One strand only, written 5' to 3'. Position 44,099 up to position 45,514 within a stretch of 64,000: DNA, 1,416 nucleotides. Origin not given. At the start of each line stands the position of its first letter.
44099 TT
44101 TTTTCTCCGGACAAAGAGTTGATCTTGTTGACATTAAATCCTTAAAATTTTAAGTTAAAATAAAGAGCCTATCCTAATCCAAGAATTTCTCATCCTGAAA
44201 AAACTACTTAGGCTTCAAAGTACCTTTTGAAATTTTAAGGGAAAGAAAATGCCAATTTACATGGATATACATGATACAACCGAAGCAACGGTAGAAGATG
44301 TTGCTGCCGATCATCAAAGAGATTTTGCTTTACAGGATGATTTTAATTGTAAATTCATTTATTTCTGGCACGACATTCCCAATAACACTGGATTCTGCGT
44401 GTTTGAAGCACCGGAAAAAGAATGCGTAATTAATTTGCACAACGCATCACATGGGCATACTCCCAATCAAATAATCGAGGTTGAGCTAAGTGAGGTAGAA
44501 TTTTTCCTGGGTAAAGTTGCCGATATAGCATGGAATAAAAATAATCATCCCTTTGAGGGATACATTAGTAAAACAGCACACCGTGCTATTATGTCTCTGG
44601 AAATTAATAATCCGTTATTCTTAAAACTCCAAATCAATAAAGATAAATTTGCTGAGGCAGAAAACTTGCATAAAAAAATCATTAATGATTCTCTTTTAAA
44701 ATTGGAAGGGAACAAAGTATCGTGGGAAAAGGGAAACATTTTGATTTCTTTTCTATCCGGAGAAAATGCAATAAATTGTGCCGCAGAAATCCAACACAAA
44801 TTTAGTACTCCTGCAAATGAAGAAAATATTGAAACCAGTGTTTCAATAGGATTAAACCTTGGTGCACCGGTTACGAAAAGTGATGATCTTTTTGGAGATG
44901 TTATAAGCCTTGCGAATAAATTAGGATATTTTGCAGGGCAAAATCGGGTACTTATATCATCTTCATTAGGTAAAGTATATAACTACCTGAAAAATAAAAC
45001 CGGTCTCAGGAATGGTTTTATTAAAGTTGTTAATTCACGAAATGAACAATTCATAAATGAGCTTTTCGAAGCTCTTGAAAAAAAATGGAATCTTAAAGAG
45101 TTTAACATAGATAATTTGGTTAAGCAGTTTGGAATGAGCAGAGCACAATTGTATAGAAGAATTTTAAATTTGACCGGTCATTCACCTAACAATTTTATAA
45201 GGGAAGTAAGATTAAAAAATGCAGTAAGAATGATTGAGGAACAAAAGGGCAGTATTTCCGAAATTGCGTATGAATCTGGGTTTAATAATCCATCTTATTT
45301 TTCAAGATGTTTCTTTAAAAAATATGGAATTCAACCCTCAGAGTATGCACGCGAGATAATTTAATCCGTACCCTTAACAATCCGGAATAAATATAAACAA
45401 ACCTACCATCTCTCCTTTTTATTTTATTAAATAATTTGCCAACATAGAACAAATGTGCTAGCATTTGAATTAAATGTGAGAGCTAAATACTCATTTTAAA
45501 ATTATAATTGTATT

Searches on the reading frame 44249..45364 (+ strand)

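Call 9: search_protein_families(library=pfam, proteins=[window:44249-45364:+], max_evalue=0.001)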
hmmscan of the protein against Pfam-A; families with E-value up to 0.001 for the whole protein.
window:44249-45364:+ (371 aa): 3 families
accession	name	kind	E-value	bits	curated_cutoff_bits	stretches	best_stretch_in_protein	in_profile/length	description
PF12833.13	HTH_18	-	7.2e-22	77.9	33.6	1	290-368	1-79/80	Helix-turn-helix domain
PF14026.12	SCO4226-like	-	4.6e-11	43.2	28.5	1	4-78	1-76/76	Nickel responsive protein SCO4226-like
PF00165.29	HTH_AraC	-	3.4e-10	40.2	26.6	1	335-366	10-40/42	Bacterial regulatory helix-turn-helix proteins, AraC family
